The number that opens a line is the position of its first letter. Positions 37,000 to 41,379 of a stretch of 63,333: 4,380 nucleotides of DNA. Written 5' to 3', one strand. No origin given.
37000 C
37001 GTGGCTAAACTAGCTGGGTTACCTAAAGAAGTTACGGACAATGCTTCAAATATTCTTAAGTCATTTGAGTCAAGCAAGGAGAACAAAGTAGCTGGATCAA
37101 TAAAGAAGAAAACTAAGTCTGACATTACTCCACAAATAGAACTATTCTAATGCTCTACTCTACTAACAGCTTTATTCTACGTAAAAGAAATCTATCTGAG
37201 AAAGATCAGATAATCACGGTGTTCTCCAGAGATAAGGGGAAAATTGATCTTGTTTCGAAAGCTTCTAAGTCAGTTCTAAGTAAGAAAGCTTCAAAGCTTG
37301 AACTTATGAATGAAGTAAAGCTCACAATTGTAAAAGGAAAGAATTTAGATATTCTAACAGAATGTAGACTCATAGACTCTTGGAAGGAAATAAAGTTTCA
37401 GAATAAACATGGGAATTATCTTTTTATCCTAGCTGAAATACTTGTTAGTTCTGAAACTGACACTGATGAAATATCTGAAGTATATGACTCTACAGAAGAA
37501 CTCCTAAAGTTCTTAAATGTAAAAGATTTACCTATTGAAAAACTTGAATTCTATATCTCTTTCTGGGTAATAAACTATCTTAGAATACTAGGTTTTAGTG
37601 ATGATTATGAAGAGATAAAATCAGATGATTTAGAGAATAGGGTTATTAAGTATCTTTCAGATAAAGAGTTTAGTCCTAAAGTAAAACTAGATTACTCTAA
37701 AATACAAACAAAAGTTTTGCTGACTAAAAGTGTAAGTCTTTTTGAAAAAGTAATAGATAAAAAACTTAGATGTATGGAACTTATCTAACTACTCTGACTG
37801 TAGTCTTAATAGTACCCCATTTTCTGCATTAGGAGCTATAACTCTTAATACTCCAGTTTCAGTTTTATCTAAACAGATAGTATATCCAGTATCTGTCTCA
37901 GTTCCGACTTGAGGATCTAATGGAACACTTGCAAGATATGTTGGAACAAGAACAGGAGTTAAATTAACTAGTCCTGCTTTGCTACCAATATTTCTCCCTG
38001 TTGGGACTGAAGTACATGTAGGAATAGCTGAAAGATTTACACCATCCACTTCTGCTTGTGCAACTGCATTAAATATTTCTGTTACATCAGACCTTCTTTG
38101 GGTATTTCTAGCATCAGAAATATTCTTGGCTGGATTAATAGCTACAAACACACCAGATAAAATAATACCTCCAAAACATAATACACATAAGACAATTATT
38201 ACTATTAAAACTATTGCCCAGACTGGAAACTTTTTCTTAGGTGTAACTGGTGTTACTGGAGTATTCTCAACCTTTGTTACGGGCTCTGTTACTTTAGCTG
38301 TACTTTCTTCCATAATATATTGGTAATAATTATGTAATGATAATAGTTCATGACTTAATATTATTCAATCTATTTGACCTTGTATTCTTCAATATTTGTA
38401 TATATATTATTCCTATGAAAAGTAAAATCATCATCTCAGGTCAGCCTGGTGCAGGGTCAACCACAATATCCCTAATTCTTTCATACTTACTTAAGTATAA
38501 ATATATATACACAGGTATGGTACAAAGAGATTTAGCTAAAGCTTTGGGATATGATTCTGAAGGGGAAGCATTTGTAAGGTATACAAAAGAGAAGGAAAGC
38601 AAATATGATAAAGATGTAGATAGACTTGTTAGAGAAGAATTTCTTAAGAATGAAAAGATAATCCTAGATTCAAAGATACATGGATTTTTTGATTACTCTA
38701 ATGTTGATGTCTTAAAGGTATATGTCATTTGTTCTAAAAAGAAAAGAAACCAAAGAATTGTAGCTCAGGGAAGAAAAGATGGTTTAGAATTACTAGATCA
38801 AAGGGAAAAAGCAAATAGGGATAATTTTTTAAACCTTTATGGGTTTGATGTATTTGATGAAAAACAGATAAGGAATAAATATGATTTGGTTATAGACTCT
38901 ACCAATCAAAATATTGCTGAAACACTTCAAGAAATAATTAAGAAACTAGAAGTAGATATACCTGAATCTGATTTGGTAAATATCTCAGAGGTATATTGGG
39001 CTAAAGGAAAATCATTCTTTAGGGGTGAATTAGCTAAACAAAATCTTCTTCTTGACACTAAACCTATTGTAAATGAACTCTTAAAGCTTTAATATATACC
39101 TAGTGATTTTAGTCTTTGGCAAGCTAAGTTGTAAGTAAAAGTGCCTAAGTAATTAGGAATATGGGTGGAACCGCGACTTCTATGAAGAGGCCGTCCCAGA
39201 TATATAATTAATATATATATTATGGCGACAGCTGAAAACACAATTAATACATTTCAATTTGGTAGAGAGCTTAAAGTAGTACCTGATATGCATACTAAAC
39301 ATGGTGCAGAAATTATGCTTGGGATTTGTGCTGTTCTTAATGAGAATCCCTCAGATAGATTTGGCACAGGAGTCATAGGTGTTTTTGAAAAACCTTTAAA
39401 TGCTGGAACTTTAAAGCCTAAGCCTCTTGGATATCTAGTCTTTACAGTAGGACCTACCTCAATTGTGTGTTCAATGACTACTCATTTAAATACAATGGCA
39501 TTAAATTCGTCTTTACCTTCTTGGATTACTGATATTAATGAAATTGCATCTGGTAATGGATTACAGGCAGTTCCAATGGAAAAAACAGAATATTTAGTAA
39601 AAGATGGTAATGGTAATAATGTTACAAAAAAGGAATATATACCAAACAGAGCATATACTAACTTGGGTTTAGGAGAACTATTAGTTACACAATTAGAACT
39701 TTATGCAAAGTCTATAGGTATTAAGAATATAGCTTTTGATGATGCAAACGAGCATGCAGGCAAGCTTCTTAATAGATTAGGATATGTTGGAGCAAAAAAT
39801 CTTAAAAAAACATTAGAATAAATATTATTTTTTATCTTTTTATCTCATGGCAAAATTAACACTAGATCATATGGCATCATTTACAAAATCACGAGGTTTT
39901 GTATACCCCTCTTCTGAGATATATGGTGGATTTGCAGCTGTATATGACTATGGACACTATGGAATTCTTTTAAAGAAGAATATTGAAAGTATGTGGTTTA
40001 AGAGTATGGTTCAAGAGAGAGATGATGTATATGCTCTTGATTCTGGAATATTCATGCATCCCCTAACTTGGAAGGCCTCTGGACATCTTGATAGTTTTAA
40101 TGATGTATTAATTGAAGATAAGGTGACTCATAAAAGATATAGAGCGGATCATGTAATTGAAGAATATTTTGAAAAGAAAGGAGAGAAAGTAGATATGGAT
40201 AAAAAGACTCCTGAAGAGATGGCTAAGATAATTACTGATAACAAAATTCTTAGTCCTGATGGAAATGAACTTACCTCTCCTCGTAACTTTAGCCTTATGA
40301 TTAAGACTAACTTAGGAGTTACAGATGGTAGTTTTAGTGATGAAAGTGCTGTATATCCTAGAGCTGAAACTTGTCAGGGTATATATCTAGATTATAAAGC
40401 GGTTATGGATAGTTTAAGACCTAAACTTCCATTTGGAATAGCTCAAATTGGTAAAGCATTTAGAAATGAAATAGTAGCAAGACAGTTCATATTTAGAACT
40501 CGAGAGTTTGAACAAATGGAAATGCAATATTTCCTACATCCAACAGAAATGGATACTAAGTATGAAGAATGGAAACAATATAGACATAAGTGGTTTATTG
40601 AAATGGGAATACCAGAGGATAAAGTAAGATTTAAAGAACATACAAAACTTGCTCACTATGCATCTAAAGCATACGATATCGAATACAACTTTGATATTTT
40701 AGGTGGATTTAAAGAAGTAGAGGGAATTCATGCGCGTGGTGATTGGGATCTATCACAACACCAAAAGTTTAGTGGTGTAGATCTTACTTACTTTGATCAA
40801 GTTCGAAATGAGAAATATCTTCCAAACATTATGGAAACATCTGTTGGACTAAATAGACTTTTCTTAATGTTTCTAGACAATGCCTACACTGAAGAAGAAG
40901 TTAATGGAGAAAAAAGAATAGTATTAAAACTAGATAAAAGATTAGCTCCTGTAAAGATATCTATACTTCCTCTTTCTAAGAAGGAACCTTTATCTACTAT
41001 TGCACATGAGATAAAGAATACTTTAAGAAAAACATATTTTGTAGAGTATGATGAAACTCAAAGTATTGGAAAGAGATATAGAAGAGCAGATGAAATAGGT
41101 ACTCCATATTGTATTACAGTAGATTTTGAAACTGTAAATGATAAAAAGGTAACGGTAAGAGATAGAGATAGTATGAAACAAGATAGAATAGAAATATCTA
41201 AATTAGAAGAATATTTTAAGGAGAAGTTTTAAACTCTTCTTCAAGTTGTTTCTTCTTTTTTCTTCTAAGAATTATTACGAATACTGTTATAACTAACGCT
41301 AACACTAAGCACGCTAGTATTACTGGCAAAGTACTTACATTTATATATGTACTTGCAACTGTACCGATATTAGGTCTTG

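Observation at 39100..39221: Minimal T-box-like leader upstream of a GNAT-like ORF and GlyRS operon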

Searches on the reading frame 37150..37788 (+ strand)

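Call 7: search_protein_families(library=pfam, proteins=[window:37150-37788:+], max_evalue=0.1)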
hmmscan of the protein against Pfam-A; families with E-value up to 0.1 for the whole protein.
window:37150-37788:+ (212 aa): 1 family
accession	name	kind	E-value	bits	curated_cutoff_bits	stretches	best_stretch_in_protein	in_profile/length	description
PF11967.14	RecO_N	-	9.3e-15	54.9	27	1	1-77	1-79/80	Recombination protein O N terminal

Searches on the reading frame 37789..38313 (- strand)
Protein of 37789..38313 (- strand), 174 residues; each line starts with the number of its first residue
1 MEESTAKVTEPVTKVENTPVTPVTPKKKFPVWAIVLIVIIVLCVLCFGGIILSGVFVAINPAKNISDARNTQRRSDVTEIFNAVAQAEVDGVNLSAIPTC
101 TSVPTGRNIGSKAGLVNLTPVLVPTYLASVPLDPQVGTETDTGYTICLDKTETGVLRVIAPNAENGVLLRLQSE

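Call 7: search_protein_families(library=pfam, proteins=[window:37789-38313:-], max_evalue=0.1)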
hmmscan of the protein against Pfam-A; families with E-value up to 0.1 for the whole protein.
window:37789-38313:- (174 aa): 1 family
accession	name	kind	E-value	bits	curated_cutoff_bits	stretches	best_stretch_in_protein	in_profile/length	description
PF17307.7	Smim3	-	0.02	14.9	25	1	15-44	4-33/60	Small integral membrane protein 3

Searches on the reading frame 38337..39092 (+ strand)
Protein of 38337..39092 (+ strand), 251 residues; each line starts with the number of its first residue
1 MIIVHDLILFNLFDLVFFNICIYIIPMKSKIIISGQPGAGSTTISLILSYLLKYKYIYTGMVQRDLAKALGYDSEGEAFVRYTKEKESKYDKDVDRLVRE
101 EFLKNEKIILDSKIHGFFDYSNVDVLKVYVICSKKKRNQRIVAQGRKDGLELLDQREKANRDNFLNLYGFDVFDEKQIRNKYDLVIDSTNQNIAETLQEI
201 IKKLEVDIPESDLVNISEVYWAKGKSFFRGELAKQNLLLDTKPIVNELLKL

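Call 7: search_protein_families(library=pfam, proteins=[window:38337-39092:+], max_evalue=0.1)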
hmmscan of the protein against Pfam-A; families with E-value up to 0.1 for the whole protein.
window:38337-39092:+ (251 aa): 9 families
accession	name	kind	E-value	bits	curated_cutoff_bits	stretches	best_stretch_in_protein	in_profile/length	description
PF13238.12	AAA_18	-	1e-11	45.8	29.4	1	31-148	1-115/128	AAA domain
PF13189.12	Cytidylate_kin2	-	6.7e-09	36.6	28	1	31-189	2-175/176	Cytidylate kinase-like family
PF13207.12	AAA_17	-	1.2e-06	29.2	27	1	35-114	2-80/136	AAA domain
PF20720.3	nSTAND3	-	0.012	15.7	27.2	1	21-56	10-48/155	Novel STAND NTPase 3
PF02224.24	Cytidylate_kin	-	0.027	14.7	26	0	31-69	1-39/211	Cytidylate kinase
PF02498.22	Bro-N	-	0.045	14.8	25.6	0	62-93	15-46/96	BRO family, N-terminal domain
PF07931.18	CPT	-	0.064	13.5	22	0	120-204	99-171/172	Chloramphenicol phosphotransferase-like protein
PF06414.18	Zeta_toxin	-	0.066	13.1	22.3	0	31-49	19-37/199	Zeta toxin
PF08433.16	KTI12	-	0.069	13.1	22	0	31-113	4-79/271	Chromatin associated protein KTI12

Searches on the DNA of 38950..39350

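Call 4: search_rna_families(source=window, start=38950, end=39350, threshold=evalue, max_evalue=10, show_alignments=6)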
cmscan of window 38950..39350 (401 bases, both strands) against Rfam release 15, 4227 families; matches with E-value up to 10: 2.
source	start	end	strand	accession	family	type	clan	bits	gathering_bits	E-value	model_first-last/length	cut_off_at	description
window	39058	39201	+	RF00230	T-box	Cis-reg; leader;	-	37.3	93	6.6e-07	1-219/219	no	T-box leader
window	39176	39239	+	RF00054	SNORD25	Gene; snRNA; snoRNA; CD-box;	CL00049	15.5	39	1.8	1-87/87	no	Small nucleolar RNA SNORD25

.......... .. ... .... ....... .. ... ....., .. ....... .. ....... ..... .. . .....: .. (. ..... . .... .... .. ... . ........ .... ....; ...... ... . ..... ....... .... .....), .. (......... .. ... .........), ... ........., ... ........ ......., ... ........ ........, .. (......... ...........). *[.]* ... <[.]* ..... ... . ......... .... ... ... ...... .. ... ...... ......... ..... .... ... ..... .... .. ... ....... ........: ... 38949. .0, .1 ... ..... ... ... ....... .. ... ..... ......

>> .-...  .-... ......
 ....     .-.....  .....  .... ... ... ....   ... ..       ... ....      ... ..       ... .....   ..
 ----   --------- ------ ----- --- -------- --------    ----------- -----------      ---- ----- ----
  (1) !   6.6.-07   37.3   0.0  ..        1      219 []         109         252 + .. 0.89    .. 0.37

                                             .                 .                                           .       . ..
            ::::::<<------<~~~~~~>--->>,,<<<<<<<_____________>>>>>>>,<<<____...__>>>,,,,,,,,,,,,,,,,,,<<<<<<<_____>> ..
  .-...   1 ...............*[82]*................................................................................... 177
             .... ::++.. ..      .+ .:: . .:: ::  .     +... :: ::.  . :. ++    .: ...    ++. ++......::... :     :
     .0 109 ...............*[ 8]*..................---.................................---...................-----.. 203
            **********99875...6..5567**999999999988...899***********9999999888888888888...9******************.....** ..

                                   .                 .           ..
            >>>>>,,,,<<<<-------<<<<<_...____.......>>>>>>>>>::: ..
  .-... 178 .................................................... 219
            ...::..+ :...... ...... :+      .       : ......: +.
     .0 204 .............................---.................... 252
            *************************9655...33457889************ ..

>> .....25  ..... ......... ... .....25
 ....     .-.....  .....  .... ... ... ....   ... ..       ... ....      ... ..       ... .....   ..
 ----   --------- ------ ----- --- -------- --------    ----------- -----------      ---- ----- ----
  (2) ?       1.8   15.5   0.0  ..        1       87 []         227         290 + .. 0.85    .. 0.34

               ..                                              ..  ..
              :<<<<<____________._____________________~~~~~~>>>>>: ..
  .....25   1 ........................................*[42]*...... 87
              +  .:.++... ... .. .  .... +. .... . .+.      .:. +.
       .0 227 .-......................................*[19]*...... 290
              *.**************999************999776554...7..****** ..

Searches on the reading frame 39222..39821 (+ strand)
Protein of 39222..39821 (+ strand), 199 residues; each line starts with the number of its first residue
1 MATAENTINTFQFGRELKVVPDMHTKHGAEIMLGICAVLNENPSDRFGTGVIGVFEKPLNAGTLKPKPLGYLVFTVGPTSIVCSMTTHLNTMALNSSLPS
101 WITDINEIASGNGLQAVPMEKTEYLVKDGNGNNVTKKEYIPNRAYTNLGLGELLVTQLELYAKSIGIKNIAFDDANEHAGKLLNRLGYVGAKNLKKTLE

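Call 7: search_protein_families(library=pfam, proteins=[window:39222-39821:+], max_evalue=0.1)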
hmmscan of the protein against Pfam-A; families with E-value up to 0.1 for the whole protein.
window:39222-39821:+ (199 aa): 1 family
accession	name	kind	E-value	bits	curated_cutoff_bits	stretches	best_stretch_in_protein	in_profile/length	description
PF00583.31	Acetyltransf_1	-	0.0036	18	20.7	1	143-188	69-116/116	Acetyltransferase (GNAT) family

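Call 10: find_homologous_proteins(query=window:39222-39818:+, max_evalue=0.001)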
Query window:39222-39818:+ (199 aa): 4 proteins with E <= 0.001 among 83 candidates.
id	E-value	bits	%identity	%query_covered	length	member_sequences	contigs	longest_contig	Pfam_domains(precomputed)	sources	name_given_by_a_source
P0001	1.7e-127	441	100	100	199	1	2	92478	-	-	-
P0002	1.1e-106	373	84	100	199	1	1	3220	PF00583.32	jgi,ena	-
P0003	2.0e-83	297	71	100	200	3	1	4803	-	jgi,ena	-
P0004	1.8e-63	232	54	100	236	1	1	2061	-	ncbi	-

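Call 11: find_encoding_contigs(protein=P0002, flank=5000)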
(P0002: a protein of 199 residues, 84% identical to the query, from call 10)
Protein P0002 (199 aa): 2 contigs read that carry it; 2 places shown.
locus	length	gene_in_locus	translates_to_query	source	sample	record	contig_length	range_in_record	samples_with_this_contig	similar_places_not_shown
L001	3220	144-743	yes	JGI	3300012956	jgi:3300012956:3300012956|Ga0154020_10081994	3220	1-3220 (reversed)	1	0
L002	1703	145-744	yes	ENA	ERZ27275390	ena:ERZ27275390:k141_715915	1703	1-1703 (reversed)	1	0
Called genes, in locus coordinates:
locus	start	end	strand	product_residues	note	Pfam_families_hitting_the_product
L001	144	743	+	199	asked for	PF00583:Acetyltransf_1 (weak)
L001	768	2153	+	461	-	PF00587:tRNA-synt_2b, PF03129:HGTP_anticodon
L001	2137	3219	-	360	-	?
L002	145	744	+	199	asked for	PF00583:Acetyltransf_1 (weak)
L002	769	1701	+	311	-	?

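Call 12: find_encoding_contigs(protein=P0003, flank=5000)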
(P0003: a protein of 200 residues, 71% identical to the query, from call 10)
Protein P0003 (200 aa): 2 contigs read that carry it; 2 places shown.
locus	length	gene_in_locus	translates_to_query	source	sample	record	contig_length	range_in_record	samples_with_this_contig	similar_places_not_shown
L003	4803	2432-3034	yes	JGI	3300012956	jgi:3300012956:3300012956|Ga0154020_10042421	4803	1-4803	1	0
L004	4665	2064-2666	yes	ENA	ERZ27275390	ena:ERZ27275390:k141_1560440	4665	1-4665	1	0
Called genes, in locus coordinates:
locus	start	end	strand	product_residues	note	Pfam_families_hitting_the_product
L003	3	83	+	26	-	?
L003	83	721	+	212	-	PF11967:RecO_N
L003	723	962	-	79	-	-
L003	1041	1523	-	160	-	-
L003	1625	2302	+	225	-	PF13189:Cytidylate_kin2 (weak), PF13207:AAA_17 (weak), PF13238:AAA_18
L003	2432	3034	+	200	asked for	-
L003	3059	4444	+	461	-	PF28494:GlyRS_ins_1 (faint), PF00587:tRNA-synt_2b, PF03129:HGTP_anticodon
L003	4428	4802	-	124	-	?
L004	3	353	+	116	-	?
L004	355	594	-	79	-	-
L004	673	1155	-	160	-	-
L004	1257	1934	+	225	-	PF13189:Cytidylate_kin2 (weak), PF13207:AAA_17 (weak), PF13238:AAA_18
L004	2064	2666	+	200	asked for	-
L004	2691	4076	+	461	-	PF28494:GlyRS_ins_1 (faint), PF00587:tRNA-synt_2b, PF03129:HGTP_anticodon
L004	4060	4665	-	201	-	?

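Call 13: find_encoding_contigs(protein=P0004, flank=5000)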
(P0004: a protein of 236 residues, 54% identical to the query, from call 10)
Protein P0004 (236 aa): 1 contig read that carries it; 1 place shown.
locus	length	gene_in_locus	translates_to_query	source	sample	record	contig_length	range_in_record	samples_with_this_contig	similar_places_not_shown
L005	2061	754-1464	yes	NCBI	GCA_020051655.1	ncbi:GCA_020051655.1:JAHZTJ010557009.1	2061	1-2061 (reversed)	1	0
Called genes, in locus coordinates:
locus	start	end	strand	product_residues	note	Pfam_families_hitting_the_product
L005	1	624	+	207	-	?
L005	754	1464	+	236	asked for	-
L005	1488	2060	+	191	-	?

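Call 59: predict_structure(alignment_id=A2)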
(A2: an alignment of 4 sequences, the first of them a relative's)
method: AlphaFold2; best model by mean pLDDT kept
length: 199 residues; sequences in the alignment: 4
mean_pLDDT: 74.2   pTM: 0.72
mean pLDDT of the five models: 74.2, 69.7, 68.1, 60.5, 57.7
residues with pLDDT >= 90: 26; 70-90: 105; 50-70: 51; < 50: 17
segments of 3 or more residues with pLDDT < 50: 1-15
pLDDT, mean of each block of 10 residues (from residue 1): 28 60 84 81 66 83 72 86 73 61 62 57 80 80 73 90 90 82 90 88
secondary structure, 60 per line:
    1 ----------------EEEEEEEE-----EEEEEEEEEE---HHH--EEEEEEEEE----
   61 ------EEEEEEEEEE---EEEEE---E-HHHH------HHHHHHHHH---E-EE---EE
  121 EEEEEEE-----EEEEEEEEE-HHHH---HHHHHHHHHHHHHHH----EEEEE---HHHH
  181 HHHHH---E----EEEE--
elements in order: E17-24 E30-39 E48-56 E67-76 E80-84 H90-93 H100-108 E119-127 E133-141 H143-146 H150-164 E169-173 H177-185 E194-197

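Call 62: fold_search(model_id=the predicted structure, library=pdb)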
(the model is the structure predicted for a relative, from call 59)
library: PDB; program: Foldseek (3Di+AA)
matches with E <= 10: 865; with E <= 0.001: 3
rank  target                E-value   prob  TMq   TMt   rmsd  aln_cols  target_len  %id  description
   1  6gtr_A                6.2e-04  1.00  0.30  0.36  14.9       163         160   13  Structure of the AtaT Y144F mutant toxin bound to the C-terminus of the antitoxin AtaR and Acetyl-CoA (released 2019-03-06)
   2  9it0_A                7.7e-04  1.00  0.44  0.11   6.5       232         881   11  Liganded-state E.coli PatZ (released 2025-06-04)
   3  5zgn_C                9.2e-04  1.00  0.32  0.38  13.7       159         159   14  The crystal structure of KacTA-DNA complex (released 2019-04-03)
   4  9ilr_A                1.0e-03  1.00  0.33  0.41  14.3       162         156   10  The structure of the GmvT-GmvA-AcCoA ternary complex (released 2025-03-05)
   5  5xun_A                1.1e-03  1.00  0.36  0.42  15.1       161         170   16  Crystal structure of Y145F mutant of KacT (released 2017-07-19)
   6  5xun_B                1.1e-03  1.00  0.32  0.36  16.1       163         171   16  Crystal structure of Y145F mutant of KacT (released 2017-07-19)
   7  7ak8_B                2.3e-03  1.00  0.34  0.44  14.1       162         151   11  Structure of Salmonella TacT1 toxin bound to TacA1 antitoxin C-terminal peptide (released 2021-08-18)
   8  6gtp                  2.3e-03  1.00  0.33  0.36  14.4       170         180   12  Structure of the AtaT Y144F mutant toxin (released 2019-03-06)
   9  4ava                  2.7e-03  0.98  0.34  0.22  10.9       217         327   11  Crystal structure of protein lysine acetyltransferase Rv0998 from Mycobacterium tuberculosis (released 2012-07-11)
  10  7ak8_C                3.0e-03  1.00  0.32  0.41  13.7       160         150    9  Structure of Salmonella TacT1 toxin bound to TacA1 antitoxin C-terminal peptide (released 2021-08-18)
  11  5jph_A                3.3e-03  1.00  0.36  0.49   5.7       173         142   12  Structure of a GNAT acetyltransferase SACOL1063 from Staphylococcus aureus in complex with CoA (released 2016-06-29)
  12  9ils_A                3.3e-03  1.00  0.34  0.43  14.5       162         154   10  The GmvT toxin in complex with the C-terminal fragment of its antitoxin (released 2025-03-05)
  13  7ak8_A                3.3e-03  1.00  0.33  0.43  13.8       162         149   10  Structure of Salmonella TacT1 toxin bound to TacA1 antitoxin C-terminal peptide (released 2021-08-18)
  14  4onu                  4.4e-03  1.00  0.44  0.29   7.2       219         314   11  cAMP-binding acyltransferase from Mycobacterium smegmatis, E234A mutant (released 2014-04-30)
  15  9isq_A                4.9e-03  1.00  0.46  0.12   6.3       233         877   10  Apo-state E.coli PatZ (released 2025-06-04)
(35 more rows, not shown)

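Call 86: search_protein_families(library=padloc, proteins=[window:39222-39818:+], max_evalue=0.1)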
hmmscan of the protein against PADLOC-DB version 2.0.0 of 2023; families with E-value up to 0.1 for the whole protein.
window:39222-39818:+ (199 aa): 0 families

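Call 87: search_protein_families(library=ncbifam, proteins=[window:39222-39818:+], max_evalue=0.1)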
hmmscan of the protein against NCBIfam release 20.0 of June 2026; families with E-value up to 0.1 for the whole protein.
window:39222-39818:+ (199 aa): 0 families

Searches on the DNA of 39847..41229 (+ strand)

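Call 19: search_rna_families(sources=[L006, L007, L008, L009, L010, L011, L012, L013, L014, L015, L016, L018, L021, L022, L023, L026, L028, L032, L034, L035], threshold=gathering, show_alignments=3)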
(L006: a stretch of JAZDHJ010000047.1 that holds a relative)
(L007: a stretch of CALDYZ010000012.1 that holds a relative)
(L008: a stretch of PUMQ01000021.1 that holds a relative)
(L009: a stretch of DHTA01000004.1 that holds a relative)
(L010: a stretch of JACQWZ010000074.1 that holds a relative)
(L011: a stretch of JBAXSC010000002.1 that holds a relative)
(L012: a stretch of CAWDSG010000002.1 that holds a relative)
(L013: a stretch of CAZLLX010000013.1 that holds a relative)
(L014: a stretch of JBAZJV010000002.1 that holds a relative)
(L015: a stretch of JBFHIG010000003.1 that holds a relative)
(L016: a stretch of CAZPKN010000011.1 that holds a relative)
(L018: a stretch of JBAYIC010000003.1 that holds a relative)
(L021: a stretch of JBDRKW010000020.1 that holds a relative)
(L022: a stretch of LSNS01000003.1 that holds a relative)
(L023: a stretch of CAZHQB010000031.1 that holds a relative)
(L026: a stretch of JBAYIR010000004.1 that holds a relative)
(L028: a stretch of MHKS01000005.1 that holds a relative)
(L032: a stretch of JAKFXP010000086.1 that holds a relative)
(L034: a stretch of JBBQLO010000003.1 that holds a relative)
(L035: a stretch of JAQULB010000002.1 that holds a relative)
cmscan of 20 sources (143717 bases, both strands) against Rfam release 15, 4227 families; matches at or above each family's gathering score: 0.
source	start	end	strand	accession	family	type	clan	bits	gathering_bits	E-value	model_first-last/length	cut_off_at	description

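Call 41: search_rna_families(sources=[L155, L161, L178, L119, L204, L087, L108, L171, L173, L100, L091, L145, L153, L008, L015, L023, L092], threshold=evalue, max_evalue=0.01, show_alignments=0)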
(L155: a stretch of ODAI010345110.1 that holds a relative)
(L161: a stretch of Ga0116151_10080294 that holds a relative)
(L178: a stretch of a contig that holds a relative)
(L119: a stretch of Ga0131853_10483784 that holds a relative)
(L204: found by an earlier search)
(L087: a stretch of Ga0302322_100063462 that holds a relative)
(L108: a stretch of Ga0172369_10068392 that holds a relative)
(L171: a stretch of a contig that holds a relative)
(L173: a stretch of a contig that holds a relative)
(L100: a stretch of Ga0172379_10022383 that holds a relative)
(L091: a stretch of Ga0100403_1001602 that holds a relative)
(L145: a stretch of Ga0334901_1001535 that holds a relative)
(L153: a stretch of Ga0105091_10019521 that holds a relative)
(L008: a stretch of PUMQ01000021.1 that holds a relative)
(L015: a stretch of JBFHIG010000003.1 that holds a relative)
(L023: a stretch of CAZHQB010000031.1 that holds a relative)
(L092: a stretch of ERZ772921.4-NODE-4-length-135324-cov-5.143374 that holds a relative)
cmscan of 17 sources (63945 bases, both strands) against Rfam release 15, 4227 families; matches with E-value up to 0.01: 13.
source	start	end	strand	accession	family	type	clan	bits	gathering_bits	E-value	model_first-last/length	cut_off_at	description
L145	1284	1487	-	RF00230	T-box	Cis-reg; leader;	-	108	93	6.8e-23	1-219/219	no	T-box leader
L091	1190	1311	+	RF00230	T-box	Cis-reg; leader;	-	60.4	93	1.2e-10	1-219/219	no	T-box leader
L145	4814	4911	-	RF00230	T-box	Cis-reg; leader;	-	45.4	93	8.8e-07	1-219/219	no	T-box leader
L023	2363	2520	+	RF00230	T-box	Cis-reg; leader;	-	43.2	93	3.2e-06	1-219/219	no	T-box leader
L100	2382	2522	+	RF00230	T-box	Cis-reg; leader;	-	41.7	93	8e-06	1-219/219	no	T-box leader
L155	293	403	-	RF00230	T-box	Cis-reg; leader;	-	40.9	93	1.2e-05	1-219/219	no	T-box leader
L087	2572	2868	-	RF00230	T-box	Cis-reg; leader;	-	40.5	93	1.6e-05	1-219/219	no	T-box leader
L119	762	906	+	RF00230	T-box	Cis-reg; leader;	-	39.6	93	2.8e-05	1-219/219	no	T-box leader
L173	1495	1627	-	RF00230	T-box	Cis-reg; leader;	-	38.1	93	6.6e-05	1-219/219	no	T-box leader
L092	1332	1483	-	RF00230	T-box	Cis-reg; leader;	-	36.3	93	0.00019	1-219/219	no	T-box leader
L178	405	470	-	RF00230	T-box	Cis-reg; leader;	-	32.3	93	0.002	155-216/219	no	T-box leader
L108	430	605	+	RF00230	T-box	Cis-reg; leader;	-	31.6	93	0.0031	1-219/219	no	T-box leader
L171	275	381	+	RF00230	T-box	Cis-reg; leader;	-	30.1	93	0.0078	1-219/219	no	T-box leader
